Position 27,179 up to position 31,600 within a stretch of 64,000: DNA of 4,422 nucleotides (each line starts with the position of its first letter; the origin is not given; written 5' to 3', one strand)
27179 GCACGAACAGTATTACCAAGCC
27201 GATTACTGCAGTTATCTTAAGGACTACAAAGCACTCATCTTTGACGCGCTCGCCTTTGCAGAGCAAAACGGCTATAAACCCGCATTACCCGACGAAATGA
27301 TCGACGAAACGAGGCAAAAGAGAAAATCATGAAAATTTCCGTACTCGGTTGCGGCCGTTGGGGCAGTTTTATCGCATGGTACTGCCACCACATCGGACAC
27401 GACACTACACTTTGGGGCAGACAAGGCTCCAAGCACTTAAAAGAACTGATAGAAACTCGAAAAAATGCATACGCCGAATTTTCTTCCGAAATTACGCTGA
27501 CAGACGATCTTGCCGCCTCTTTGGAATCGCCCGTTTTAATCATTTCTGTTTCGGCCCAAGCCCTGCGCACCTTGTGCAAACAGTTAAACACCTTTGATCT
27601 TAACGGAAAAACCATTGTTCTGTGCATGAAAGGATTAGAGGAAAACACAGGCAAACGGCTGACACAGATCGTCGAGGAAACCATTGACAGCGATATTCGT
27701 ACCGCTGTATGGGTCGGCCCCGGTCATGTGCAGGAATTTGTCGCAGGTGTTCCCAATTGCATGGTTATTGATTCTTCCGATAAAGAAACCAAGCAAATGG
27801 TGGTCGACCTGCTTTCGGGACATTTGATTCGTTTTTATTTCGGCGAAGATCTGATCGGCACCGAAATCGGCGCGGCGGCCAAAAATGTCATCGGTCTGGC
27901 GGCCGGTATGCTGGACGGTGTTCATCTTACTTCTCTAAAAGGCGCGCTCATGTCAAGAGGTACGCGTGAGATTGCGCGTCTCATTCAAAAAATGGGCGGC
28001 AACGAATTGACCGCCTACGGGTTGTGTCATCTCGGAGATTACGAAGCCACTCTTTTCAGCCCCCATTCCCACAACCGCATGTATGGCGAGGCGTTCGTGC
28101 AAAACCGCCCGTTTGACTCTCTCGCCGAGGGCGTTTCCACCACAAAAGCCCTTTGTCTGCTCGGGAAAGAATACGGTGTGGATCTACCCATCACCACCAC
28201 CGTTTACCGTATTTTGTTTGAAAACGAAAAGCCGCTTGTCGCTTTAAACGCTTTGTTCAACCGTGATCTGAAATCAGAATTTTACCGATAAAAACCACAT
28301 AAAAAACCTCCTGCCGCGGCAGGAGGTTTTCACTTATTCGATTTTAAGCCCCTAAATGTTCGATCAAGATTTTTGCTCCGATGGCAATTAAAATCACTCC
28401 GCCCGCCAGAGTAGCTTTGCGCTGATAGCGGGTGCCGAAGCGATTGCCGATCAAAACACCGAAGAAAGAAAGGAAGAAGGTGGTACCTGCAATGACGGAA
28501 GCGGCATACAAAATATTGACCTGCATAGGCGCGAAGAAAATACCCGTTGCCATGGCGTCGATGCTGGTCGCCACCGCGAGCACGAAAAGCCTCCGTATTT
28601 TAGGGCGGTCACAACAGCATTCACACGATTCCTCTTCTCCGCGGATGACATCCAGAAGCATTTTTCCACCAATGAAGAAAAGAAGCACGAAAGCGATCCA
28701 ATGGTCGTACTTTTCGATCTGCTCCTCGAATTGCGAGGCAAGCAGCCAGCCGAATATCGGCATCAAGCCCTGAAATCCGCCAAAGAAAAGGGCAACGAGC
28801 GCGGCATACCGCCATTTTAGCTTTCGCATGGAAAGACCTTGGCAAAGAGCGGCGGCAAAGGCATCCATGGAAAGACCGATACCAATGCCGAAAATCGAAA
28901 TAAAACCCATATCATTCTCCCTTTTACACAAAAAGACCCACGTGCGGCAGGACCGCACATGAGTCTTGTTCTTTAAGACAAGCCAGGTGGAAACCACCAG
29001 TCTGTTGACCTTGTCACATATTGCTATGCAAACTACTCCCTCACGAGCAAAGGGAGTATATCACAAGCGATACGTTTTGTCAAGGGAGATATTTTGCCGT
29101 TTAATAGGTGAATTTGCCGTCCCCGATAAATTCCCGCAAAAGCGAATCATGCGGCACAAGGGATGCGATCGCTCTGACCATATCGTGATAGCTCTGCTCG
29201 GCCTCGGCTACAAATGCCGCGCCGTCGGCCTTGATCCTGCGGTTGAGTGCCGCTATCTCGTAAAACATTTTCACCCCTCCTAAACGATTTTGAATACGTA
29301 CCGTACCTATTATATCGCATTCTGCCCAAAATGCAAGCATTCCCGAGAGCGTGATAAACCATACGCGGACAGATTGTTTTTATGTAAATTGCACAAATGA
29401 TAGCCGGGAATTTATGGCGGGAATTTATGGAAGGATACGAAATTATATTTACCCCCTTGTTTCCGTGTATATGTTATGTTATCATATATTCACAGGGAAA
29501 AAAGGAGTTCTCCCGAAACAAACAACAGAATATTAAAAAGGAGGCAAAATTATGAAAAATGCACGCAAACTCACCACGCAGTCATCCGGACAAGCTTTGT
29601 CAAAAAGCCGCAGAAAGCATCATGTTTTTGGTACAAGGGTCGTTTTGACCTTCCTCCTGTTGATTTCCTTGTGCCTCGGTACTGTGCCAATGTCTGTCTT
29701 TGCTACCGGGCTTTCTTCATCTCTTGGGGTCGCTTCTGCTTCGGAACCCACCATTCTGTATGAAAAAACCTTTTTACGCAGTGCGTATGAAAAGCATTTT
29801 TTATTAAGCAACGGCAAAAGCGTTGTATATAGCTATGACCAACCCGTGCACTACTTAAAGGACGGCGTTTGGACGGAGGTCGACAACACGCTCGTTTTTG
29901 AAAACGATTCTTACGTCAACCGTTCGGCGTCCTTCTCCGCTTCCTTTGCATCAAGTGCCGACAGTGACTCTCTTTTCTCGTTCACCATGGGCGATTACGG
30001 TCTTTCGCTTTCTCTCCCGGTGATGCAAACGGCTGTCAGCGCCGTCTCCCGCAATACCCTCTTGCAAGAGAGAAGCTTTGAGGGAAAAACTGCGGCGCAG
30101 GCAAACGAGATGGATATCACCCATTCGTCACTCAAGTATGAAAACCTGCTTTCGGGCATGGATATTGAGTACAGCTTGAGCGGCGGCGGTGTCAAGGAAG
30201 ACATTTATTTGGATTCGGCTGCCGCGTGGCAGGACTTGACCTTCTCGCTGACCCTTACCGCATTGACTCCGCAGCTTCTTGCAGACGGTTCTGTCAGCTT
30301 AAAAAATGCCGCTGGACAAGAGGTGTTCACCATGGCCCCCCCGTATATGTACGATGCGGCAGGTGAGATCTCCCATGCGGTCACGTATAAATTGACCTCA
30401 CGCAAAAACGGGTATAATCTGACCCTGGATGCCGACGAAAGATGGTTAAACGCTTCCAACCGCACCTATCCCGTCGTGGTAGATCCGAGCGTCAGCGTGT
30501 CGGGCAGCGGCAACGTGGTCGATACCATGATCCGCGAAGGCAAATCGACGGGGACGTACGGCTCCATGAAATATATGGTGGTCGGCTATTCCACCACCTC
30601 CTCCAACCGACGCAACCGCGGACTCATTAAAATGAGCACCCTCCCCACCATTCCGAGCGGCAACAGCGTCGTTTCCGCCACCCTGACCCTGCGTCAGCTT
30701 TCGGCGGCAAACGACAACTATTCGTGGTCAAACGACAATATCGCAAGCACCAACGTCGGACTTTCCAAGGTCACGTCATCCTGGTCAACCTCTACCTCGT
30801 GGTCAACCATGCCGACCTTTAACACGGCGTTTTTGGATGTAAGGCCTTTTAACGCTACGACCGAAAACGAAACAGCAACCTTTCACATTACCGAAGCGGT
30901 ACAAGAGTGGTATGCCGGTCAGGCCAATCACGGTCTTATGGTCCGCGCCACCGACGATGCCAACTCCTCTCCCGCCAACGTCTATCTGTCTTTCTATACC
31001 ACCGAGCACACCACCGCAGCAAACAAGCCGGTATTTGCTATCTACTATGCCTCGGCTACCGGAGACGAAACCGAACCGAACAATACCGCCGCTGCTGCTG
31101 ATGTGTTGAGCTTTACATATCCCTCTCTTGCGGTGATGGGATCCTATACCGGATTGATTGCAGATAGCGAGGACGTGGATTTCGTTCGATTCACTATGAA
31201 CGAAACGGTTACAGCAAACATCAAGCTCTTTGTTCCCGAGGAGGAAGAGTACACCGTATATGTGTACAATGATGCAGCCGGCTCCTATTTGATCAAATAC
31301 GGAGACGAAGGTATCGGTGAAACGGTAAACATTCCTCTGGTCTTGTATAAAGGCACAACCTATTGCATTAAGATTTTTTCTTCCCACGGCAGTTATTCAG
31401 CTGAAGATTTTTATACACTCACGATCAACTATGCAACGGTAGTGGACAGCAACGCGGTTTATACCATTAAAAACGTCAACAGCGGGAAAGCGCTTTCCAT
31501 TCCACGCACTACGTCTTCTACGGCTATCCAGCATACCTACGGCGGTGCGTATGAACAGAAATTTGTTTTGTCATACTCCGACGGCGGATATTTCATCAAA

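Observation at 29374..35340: Uncharacterised cassette: Sec-secreted 1193-aa lectin/peptidase-like mosaic protein followed by tandem polytopic membrane proteins with hypervariable ectodomains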

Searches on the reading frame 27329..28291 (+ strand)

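Call 88: search_protein_families(library=pfam, proteins=[window:27329-28291:+], max_evalue=0.001)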
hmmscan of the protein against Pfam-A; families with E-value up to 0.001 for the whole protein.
window:27329-28291:+ (320 aa): 4 families
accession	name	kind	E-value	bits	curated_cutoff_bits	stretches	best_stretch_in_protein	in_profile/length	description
PF07479.19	NAD_Gly3P_dh_C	-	3e-37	128.4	25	1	174-305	1-140/142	NAD-dependent glycerol-3-phosphate dehydrogenase C-terminus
PF01210.29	NAD_Gly3P_dh_N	-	9.1e-28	97.7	23.1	1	2-154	1-157/158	NAD-dependent glycerol-3-phosphate dehydrogenase N-terminus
PF20618.3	GPD_NAD_C_bact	-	4.7e-05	24.3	27.6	1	233-292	1-66/66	Bacterial GPD, NAD-dependent C-terminal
PF02558.23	ApbA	-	0.00013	22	22.2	1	3-105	1-105/150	Ketopantoate reductase PanE/ApbA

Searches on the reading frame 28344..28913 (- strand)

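Call 88: search_protein_families(library=pfam, proteins=[window:28344-28913:-], max_evalue=0.001)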
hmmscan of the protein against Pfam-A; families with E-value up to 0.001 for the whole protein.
window:28344-28913:- (189 aa): 1 family
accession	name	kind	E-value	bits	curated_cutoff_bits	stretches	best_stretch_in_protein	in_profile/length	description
PF02659.21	Mntp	-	3.5e-48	163.7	24.4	1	32-183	2-152/152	Putative manganese efflux pump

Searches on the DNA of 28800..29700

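Call 35: search_rna_families(source=window, start=28800, end=29700, threshold=evalue, max_evalue=1)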
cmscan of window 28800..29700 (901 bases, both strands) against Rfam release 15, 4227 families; matches with E-value up to 1: 1.
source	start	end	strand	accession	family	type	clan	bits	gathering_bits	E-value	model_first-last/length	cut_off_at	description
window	28878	29053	-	RF00080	Manganese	Cis-reg; riboswitch;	-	14.1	45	0.17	1-177/177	no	Manganese Mn2+ riboswitch aptamer (yybP-ykoY)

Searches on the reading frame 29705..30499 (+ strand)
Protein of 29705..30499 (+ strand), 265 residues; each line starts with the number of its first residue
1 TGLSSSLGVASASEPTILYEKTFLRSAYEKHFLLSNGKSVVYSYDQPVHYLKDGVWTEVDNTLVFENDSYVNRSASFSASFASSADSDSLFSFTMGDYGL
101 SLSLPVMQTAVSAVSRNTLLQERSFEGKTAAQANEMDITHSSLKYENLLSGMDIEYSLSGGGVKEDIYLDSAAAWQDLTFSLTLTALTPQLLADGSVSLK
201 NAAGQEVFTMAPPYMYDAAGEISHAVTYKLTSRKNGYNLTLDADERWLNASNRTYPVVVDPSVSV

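Call 72: search_protein_families(library=pfam, proteins=[window:29705-30499:+], max_evalue=10)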
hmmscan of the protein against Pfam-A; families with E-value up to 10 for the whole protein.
seq(265 aa): 3 families
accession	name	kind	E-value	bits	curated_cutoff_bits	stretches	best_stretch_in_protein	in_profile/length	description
PF25778.1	DUF7948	-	6.8e-06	26.7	27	1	125-261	87-213/214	Domain of unknown function (DUF7948)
PF20251.4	Big_14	-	0.11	12.9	27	1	24-71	15-64/104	Bacterial Ig-like domain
PF19221.5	MELT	-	0.49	10.9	30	1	130-141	10-21/26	MELT motif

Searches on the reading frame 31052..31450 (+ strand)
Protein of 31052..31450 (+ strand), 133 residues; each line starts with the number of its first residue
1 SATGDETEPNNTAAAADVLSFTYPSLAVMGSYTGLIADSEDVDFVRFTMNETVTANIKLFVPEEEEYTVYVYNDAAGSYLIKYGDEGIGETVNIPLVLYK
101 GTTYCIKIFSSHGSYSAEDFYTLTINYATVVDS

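Call 72: search_protein_families(library=pfam, proteins=[window:31052-31450:+], max_evalue=10)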
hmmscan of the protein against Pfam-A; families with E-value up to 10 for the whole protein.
seq(133 aa): 1 family
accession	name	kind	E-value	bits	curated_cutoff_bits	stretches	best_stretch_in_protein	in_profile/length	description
PF24318.1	DUF7490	-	0.008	16.2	27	1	28-70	43-85/106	Domain of unknown function (DUF7490)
